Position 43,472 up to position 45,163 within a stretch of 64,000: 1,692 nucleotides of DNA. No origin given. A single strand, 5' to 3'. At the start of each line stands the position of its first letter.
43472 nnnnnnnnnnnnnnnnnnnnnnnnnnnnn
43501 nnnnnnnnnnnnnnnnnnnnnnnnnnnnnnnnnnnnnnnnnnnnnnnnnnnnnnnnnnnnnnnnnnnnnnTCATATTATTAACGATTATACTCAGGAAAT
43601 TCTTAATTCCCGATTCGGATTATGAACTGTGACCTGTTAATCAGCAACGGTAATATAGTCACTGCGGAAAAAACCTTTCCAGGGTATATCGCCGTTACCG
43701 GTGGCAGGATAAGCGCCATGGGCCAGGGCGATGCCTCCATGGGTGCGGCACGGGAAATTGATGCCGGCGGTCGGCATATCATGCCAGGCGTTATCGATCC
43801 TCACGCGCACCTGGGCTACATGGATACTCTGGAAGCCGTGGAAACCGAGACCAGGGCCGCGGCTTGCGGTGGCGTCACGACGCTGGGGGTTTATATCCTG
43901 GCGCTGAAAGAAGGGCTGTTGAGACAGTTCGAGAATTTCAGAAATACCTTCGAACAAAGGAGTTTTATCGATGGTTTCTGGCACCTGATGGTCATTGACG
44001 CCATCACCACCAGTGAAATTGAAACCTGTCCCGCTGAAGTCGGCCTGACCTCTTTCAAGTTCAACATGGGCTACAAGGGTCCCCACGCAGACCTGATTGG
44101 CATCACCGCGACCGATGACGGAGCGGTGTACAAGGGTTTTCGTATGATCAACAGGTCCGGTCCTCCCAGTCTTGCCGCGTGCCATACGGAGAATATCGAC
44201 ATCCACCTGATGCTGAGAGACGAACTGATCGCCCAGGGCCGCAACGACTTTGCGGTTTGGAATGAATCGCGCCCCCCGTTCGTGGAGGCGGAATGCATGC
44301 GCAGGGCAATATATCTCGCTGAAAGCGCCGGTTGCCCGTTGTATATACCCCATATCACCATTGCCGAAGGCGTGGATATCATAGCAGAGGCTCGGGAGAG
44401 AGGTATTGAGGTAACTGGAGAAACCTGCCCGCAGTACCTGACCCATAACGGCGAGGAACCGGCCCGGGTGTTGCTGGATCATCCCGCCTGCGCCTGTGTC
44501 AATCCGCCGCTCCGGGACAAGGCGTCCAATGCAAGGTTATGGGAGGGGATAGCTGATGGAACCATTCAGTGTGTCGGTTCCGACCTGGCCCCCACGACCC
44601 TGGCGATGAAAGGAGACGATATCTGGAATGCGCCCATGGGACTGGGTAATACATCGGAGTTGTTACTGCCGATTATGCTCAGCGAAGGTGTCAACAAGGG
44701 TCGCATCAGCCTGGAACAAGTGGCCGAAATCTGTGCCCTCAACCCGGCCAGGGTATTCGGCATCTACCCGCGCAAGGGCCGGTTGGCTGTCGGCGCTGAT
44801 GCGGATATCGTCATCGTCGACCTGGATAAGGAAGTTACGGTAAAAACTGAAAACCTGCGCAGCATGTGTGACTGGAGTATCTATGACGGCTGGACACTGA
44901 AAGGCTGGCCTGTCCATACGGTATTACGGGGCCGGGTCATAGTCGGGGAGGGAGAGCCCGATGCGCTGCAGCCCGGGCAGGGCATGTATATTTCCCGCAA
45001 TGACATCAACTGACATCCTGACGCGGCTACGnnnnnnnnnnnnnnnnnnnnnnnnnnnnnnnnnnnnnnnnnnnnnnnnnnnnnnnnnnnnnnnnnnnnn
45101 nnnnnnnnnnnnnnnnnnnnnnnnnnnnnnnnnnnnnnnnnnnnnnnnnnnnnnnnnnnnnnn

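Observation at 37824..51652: Candidate undescribed N-heterocycle catabolic locus: hydantoinase-like and carbamoylase-like genes fused into an operon with a three-subunit molybdenum hydroxylase, flanked by maturation genes, a UbiD decarboxylase, a CobW chaperone, a GntR regulator and a transporter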

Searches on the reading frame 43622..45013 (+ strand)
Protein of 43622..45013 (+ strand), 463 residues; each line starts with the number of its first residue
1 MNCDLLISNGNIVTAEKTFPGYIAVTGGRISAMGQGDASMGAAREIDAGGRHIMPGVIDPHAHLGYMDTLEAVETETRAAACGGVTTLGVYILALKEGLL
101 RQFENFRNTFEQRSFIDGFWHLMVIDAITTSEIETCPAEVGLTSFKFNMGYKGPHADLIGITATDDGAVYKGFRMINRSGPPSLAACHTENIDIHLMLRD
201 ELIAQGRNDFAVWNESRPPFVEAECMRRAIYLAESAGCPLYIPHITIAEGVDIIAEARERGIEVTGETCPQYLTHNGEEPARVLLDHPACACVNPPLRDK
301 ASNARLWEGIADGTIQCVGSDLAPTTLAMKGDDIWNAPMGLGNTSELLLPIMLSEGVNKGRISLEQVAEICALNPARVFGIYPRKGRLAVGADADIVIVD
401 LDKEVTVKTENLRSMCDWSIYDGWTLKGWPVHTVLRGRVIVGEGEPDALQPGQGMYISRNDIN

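Call 3: search_protein_families(library=pfam, proteins=[window:43622-45013:+])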
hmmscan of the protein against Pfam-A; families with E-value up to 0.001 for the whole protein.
window:43622-45013:+ (463 aa): 2 families
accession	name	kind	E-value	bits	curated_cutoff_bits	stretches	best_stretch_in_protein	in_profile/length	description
PF01979.26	Amidohydro_1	-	6.3e-17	62.3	25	1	252-439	189-344/345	Amidohydrolase family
PF07969.17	Amidohydro_3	-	1.7e-16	61.2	29.7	2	310-441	363-472/472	Amidohydrolase family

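Call 4: search_protein_families(library=ncbifam, proteins=[window:43622-45013:+])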
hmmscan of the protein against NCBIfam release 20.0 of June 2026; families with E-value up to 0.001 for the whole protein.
window:43622-45013:+ (463 aa): 65 families (the best 25 are shown)
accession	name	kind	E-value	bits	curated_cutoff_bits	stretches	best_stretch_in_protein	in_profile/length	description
TIGR02033.1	D-hydantoinase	equivalog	1.7e-95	320.6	393.25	1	5-459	1-454/454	dihydropyrimidinase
NF009941.0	PRK13404.1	subfamily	1.2e-92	311.1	647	1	2-460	3-462/478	dihydropyrimidinase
NF004839.0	PRK06189.1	equivalog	3.1e-79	266.7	631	1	2-451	2-441/451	allantoinase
TIGR03178.1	allantoinase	equivalog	4.1e-77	259.9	357.85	1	4-445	1-429/441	allantoinase AllB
NF006559.0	PRK09060.1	equivalog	2e-69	234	482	1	2-452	4-433/444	dihydroorotase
NF058538.1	ergo_util_ErtD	equivalog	5.6e-63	213.3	600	1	7-457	4-444/446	hydantoin-5-propionate amidohydrolase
NF058539.1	ergo_uti2_ErtD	equivalog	1.7e-62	211.8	650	1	7-459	5-447/449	hydantoin-5-propionate amidohydrolase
NF005960.0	PRK08044.1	equivalog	4.7e-62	210.1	688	1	1-443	1-435/453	allantoinase AllB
TIGR00857.1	pyrC_multi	subfamily_domain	1.4e-60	205.4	279.05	1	21-442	6-410/412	dihydroorotase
NF002668.0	PRK02382.1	equivalog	5.3e-60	203.3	452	2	184-457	169-426/436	dihydroorotase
NF005751.0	PRK07575.1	equivalog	8.3e-58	195.9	529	2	205-453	193-432/440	dihydroorotase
NF006837.0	PRK09357.1-2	equivalog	2.6e-48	164.7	575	1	5-443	3-424/428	dihydroorotase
NF006841.0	PRK09357.2-2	equivalog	1.9e-47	161.9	640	2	199-441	182-417/421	dihydroorotase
NF006836.0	PRK09357.1-1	equivalog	4.9e-45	154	538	2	220-445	208-428/432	dihydroorotase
NF003271.0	PRK04250.1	equivalog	1.6e-43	148.9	405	2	214-445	178-392/407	dihydroorotase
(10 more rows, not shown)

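Call 15: search_solved_structures(query=window:43622-45013:+, max_evalue=1e-20)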
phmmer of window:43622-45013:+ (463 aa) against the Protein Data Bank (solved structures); distinct sequences matched with E-value up to 1e-20: 51.
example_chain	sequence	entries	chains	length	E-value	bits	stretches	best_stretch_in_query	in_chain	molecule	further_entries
1k1d_A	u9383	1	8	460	1.6e-70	241.5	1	6-459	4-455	D-hydantoinase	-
1nfg_A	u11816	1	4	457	3.4e-70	240.4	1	4-459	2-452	D-hydantoinase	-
4tqt_A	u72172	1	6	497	2.9e-69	237.4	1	6-460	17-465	D-hydantoinase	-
1gkr_A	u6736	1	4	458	1.5e-68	235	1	4-461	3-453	NON-ATP DEPENDENT L-SELECTIVE HYDANTOINASE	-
4kqn_A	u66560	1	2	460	1.1e-67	232.2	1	7-460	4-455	D-hydantoinase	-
1yny_A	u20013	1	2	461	1.4e-67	231.8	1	7-460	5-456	D-Hydantoinase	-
4kir_A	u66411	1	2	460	1.5e-67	231.7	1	7-460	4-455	D-hydantoinase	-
3dc8_A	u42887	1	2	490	8.4e-67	229.2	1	6-460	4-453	Dihydropyrimidinase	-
3sfw_A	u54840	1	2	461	8e-64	219.4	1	7-460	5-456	Dihydropyrimidinase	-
5ykd_A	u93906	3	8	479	2.5e-59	204.6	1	4-459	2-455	D-hydantoinase/dihydropyrimidinase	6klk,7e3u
5e5c_A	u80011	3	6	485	2.7e-59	204.5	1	4-459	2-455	D-hydantoinase/dihydropyrimidinase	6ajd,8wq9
1gkp_A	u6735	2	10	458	1.4e-53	185.7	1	5-446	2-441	HYDANTOINASE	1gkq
8hfd_A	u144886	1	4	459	1.6e-53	185.5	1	1-443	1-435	Allantoinase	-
3e74_A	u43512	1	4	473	2.1e-53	185.1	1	1-443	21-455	Allantoinase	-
4gz7_A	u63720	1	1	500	3.3e-51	177.8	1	4-460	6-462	dihydropyrimidinase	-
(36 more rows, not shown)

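Call 47: search_dna_similar(query=window:43622-45013:+, collection=plasmids, mode=protein, max_rows=15)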
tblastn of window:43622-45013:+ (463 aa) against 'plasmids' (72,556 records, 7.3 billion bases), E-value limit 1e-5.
Records with a match: 1020; places in all: 1134; records where one place covers at least 80% of the query: 991.
Best place of each record, by identity: <60% 1020.
By first word of the organism name: Klebsiella 540; Sinorhizobium 41; Rhizobium 33; Azospirillum 27; Escherichia 23; Streptomyces 22; Burkholderia 15; Agrobacterium 14; Aminobacter 13; Deinococcus 13; and 116 more.
By predicted mobility (MOB-suite, as given by PLSDB): non-mobilizable 765; conjugative 221; mobilizable 34.
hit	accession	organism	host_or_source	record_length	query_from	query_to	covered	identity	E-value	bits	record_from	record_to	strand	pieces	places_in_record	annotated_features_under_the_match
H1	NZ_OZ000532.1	Shinella sp. WSC3-e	-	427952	1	458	99%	39.9%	2e-88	301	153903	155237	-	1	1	amidohydrolase family protein | resolvase | dipicolinate synthase subunit DpsA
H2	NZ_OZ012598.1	Shinella sp. WSD5-1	-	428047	1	458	99%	39.9%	2e-88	301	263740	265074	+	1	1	amidohydrolase family protein | resolvase | dipicolinate synthase subunit DpsA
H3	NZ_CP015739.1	Shinella sp. HZN7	-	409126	1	458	99%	39.9%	4e-88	301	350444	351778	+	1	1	amidohydrolase family protein | dipicolinate synthase subunit DpsA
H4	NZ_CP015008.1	Aminobacter aminovorans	cell culture,soil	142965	1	458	99%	39.9%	7e-87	297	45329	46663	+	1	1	amidohydrolase family protein | dipicolinate synthase subunit DpsA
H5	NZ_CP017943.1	Phyllobacterium zundukense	Oxytropis triphylla,cell culture,root ...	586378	1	458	99%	39.7%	2e-87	299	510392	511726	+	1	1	amidohydrolase family protein | dipicolinate synthase subunit DpsA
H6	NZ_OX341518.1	Aminobacter niigataensis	-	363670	1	458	99%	39.7%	4e-86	295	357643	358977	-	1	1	amidohydrolase family protein | dipicolinate synthase subunit DpsA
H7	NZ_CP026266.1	Aminobacter sp. MSH1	bacterial isolate,soil from courtyard ...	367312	1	458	99%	39.4%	5e-86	295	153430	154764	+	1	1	amidohydrolase family protein | dipicolinate synthase subunit DpsA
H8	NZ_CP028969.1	Aminobacter sp. MSH1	Soil,Dichlobenil-treated soil sampled ...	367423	1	458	99%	39.4%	5e-86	295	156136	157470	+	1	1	amidohydrolase family protein | dipicolinate synthase subunit DpsA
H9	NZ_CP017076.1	Novosphingobium resinovorum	single cell,soil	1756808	4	460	99%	38.9%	2e-86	296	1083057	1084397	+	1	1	none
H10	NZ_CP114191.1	Aminobacter sp. NyZ550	-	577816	1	444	96%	40.0%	7e-86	294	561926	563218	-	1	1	amidohydrolase family protein | dipicolinate synthase subunit DpsA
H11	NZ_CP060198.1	Aminobacter sp. MDW-2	cell culture,soil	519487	1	444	96%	40.0%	2e-85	293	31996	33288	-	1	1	amidohydrolase family protein | dipicolinate synthase subunit DpsA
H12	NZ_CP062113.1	Aminobacter sp. SR38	bacterial pure culture,soil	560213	1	444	96%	40.0%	5e-85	292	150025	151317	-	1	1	amidohydrolase family protein | dipicolinate synthase subunit DpsA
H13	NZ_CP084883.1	Natrinema zhouii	pure culture,Salt mine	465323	3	459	99%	38.8%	1e-84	291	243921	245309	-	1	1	amidohydrolase family protein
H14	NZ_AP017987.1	Aminobacter sp. SS-2016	Lotus japoicus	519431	1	444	96%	39.8%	1e-84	291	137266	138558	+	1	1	amidohydrolase family protein | dipicolinate synthase subunit DpsA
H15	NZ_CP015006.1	Aminobacter aminovorans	cell culture,soil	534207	1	444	96%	39.8%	1e-84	291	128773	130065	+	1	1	amidohydrolase family protein | dipicolinate synthase subunit DpsA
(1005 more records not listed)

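Call 49: get_annotated_region(hit=H3, flank=10000)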
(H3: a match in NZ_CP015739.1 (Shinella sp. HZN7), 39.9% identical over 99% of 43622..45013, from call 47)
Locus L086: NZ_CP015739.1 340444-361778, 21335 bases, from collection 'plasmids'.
description: Shinella sp. HZN7 plasmid pShin-03, complete sequence
organism: Shinella sp. HZN7 (NCBI taxid 879274)
taxonomy: Bacteria; Pseudomonadota; Alphaproteobacteria; Hyphomicrobiales; Rhizobiaceae; Shinella; Shinella sp. HZN7
host: -; source: -; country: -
typing (MOB-suite, as given by PLSDB): non-mobilizable
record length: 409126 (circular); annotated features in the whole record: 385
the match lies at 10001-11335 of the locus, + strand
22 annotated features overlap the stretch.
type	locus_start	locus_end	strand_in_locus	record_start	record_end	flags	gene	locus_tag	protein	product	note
CDS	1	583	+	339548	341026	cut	-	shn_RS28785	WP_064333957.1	NAD-dependent succinate-semialdehyde dehydrogenase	-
CDS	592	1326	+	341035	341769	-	-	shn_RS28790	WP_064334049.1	SDR family oxidoreductase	-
CDS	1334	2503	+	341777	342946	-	-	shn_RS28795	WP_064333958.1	mandelate racemase/muconate lactonizing enzyme family protein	-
CDS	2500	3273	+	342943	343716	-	-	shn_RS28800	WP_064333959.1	TSUP family transporter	-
CDS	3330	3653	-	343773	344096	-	-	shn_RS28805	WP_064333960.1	hypothetical protein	-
CDS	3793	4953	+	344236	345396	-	-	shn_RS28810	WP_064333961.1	enolase C-terminal domain-like protein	-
CDS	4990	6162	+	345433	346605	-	-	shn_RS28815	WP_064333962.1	Xaa-Pro peptidase family protein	GO:0006508 - proteolysis [Evidence IEA]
CDS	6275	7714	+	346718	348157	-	-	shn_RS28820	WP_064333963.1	amidohydrolase family protein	-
CDS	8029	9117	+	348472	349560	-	-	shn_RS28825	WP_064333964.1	NAD/NADP octopine/nopaline dehydrogenase family protein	-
CDS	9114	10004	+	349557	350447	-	-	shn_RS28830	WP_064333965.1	dipicolinate synthase subunit DpsA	-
CDS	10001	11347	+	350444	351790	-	-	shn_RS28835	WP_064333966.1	amidohydrolase family protein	-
CDS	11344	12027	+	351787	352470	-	-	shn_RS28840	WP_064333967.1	hypothetical protein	-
CDS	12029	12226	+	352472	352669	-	-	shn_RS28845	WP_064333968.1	2-hydroxymuconate tautomerase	GO:0006725 - cellular aromatic compound metabolic process [Evidence IEA]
CDS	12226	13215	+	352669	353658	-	-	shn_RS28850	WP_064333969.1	isochorismatase family protein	-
CDS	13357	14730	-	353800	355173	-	-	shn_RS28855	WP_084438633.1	cytosine deaminase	-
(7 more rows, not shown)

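Call 69: search_solved_structures(query=window:43622-45013:+, max_evalue=1e-60, show_alignments=2)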
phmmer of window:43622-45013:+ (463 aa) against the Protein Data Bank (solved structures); distinct sequences matched with E-value up to 1e-60: 9.
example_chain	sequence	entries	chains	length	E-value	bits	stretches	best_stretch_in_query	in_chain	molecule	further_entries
1k1d_A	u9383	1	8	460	1.6e-70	241.5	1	6-459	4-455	D-hydantoinase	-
1nfg_A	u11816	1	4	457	3.4e-70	240.4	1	4-459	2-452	D-hydantoinase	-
4tqt_A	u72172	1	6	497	2.9e-69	237.4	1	6-460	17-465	D-hydantoinase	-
1gkr_A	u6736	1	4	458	1.5e-68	235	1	4-461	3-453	NON-ATP DEPENDENT L-SELECTIVE HYDANTOINASE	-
4kqn_A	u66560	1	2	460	1.1e-67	232.2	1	7-460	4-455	D-hydantoinase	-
1yny_A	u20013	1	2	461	1.4e-67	231.8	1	7-460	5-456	D-Hydantoinase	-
4kir_A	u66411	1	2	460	1.5e-67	231.7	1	7-460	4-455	D-hydantoinase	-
3dc8_A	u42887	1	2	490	8.4e-67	229.2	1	6-460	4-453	Dihydropyrimidinase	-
3sfw_A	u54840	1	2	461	8e-64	219.4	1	7-460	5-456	Dihydropyrimidinase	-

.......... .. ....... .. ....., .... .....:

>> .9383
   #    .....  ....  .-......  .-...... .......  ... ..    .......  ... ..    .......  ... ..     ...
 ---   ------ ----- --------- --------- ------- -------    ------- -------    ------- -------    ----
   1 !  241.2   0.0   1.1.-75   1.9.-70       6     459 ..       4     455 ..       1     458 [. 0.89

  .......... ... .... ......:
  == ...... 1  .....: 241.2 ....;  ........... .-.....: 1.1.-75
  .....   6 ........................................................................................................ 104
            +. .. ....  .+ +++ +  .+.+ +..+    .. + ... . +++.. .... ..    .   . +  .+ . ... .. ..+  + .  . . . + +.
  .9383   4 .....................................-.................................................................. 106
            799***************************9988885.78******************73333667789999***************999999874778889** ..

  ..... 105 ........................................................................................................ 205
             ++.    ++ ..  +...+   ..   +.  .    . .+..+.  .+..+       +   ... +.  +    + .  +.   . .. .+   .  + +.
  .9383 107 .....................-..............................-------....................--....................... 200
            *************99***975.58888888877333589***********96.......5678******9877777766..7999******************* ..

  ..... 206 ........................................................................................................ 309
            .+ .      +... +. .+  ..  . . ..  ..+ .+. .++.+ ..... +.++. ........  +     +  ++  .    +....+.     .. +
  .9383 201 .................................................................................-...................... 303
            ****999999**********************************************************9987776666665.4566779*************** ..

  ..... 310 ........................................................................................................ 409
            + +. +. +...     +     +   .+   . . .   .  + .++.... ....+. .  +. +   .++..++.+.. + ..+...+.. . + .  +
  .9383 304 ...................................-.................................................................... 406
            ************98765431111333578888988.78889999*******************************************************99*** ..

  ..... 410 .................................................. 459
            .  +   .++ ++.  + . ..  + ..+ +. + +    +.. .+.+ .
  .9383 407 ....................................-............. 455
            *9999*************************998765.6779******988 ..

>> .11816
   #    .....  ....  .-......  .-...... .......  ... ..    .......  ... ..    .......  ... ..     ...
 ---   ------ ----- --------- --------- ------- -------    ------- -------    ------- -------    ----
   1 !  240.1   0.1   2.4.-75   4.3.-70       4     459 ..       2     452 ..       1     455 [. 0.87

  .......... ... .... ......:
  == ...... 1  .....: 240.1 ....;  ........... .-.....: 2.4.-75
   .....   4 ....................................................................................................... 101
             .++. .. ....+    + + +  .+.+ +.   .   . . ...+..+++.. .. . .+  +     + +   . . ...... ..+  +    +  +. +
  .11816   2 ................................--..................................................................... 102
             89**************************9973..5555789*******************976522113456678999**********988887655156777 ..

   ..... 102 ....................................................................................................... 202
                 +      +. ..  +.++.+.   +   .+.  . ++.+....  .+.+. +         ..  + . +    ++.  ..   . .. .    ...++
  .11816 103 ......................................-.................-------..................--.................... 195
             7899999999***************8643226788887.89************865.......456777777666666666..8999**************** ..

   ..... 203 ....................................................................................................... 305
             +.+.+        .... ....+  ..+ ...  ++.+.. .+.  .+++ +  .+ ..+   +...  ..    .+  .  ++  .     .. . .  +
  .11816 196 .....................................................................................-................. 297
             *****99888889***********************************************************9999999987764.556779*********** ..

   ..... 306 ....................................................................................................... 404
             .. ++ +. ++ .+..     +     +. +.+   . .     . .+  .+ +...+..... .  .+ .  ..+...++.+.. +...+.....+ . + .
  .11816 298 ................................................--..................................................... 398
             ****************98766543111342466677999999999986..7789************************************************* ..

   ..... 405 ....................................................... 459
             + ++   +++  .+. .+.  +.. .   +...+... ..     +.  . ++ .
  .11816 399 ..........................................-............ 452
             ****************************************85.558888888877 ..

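Call 74: find_related_loci(query=A2, collection=metagenome_contigs, flank=10000)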
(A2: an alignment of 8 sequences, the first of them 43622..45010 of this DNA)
Query A2 (463 aa) in metagenome_contigs; peptide patterns used: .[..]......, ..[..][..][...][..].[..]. (x = any residue, [..] = any of these).
314 stretches matched a pattern; 251 encode a relative of the query (tblastn E <= 1e-3); the best 80 are kept; 80 distinct loci.
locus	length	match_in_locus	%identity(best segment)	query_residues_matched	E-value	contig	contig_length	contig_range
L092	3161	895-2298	88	1-463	0e+0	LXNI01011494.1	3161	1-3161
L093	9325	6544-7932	88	1-463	0e+0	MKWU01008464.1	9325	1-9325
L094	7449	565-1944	76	1-460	0e+0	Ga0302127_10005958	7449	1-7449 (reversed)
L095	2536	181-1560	75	1-460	0e+0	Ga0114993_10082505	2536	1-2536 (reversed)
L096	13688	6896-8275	76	1-460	0e+0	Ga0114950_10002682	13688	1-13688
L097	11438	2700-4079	77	1-460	0e+0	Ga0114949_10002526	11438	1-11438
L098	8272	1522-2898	73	1-459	0e+0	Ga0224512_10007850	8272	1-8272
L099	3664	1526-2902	74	1-459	0e+0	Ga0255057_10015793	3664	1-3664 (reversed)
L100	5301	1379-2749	72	4-460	0e+0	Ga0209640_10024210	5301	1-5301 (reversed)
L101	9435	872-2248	73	1-459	0e+0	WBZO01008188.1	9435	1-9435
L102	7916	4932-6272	72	1-459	0e+0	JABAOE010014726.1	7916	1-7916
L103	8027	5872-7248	72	1-459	0e+0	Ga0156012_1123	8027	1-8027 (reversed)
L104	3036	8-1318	74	23-459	0e+0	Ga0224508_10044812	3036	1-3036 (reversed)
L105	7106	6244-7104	89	1-287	6e-176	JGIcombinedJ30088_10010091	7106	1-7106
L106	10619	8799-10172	50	2-460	8e-154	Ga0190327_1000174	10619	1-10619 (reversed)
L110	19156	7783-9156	46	4-459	2e-130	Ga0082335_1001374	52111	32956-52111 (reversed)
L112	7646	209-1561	46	1-459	1e-126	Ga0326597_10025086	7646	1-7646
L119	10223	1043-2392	42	1-459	4e-107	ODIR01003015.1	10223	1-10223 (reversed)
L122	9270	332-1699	42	1-460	4e-104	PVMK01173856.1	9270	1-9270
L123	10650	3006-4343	40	1-460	2e-100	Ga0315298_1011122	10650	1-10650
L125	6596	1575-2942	41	1-461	6e-99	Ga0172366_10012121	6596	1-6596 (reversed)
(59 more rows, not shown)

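Call 78: search_protein_families(library=pfam, proteins=[L110:928-1920:-, L110:1904-3442:-, L110:3478-5040:-, L110:5743-6444:+, L110:6441-7526:+, L110:10396-13911:-, L110:14123-15922:-, L110:15826-16989:-, L110:17357-18169:-])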
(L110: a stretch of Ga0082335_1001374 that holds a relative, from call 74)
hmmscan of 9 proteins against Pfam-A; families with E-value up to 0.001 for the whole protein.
L110:928-1920:- (330 aa): 1 family
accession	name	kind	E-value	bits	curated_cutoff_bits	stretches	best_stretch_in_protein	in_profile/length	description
PF04909.20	Amidohydro_2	-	2.8e-35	122.9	26.4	1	11-328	1-289/289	Amidohydrolase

L110:1904-3442:- (512 aa): 3 families
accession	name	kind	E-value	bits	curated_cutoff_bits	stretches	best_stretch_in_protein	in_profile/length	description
PF01977.22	UbiD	-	1.3e-59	201.2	23.3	1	135-336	5-206/206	3-octaprenyl-4-hydroxybenzoate carboxy-lyase Rift-related domain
PF20696.2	UbiD_C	-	2.8e-27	95.7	24.2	1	345-460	5-121/127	3-octaprenyl-4-hydroxybenzoate carboxy-lyase C-terminal domain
PF20695.2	UbiD_N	-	8.6e-19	67.9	24.3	1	43-112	1-70/78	3-octaprenyl-4-hydroxybenzoate carboxy-lyase N-terminal domain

L110:3478-5040:- (520 aa): 0 families

L110:5743-6444:+ (233 aa): 1 family
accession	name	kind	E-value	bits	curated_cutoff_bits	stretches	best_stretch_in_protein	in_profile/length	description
PF00528.27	BPD_transp_1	-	3e-11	43.8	26.4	1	44-228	1-181/184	Binding-protein-dependent transport system inner membrane component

L110:6441-7526:+ (361 aa): 6 families
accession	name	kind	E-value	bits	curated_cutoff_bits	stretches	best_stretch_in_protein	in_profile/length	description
PF00005.33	ABC_tran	-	3e-33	115.7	25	1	24-165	5-137/137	ABC transporter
PF03459.23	TOBE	-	4.5e-12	46.5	22.3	1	297-358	1-64/64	TOBE domain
PF13304.12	AAA_21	-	4.9e-11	43.7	27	1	34-53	3-22/304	AAA domain, putative AbiEii toxin, Type IV TA system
PF08402.16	TOBE_2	-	9.6e-07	29.3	21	1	279-358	1-75/76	TOBE domain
PF09818.15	ABC_ATPase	-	0.00041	19.9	23.2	0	136-214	157-233/283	P-loop domain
PF13191.12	AAA_16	-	0.0007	20.6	32.6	0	28-96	20-85/167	AAA ATPase domain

L110:10396-13911:- (1171 aa): 5 families
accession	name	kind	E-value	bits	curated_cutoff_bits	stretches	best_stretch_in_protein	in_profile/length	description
PF07733.18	DNA_pol3_alpha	-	3.1e-99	332.3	23.9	1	294-556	1-260/260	Bacterial DNA polymerase III alpha NTPase domain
PF17657.6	DNA_pol3_finger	-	2.2e-60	203.2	22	1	559-721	1-165/166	Bacterial DNA polymerase III alpha subunit finger domain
PF02811.25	PHP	-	4.4e-55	186.9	26.4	1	6-175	1-164/164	PHP domain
PF14579.12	HHH_6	-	1.4e-29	102.5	25.6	1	795-886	1-86/90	Helix-hairpin-helix motif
PF01336.31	tRNA_anti-codon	-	1.1e-13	51.4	27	1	985-1056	1-69/75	OB-fold nucleic acid binding domain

L110:14123-15922:- (599 aa): 1 family
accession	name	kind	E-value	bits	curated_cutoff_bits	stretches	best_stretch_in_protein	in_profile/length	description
PF00496.27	SBP_bac_5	-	1.4e-79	268.3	32.4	1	121-486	2-362/368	Bacterial extracellular solute-binding proteins, family 5 Middle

L110:15826-16989:- (387 aa): 0 families

L110:17357-18169:- (270 aa): 2 families
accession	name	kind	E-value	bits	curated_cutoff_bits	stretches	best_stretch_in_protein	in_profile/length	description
PF00590.25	TP_methylase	-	6.6e-31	108.3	27.8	1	3-199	2-210/212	Tetrapyrrole (Corrin/Porphyrin) Methylases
PF23016.2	RsmI_C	-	3.7e-06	27.1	27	1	226-266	3-42/46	RsmI C-terminal HTH domain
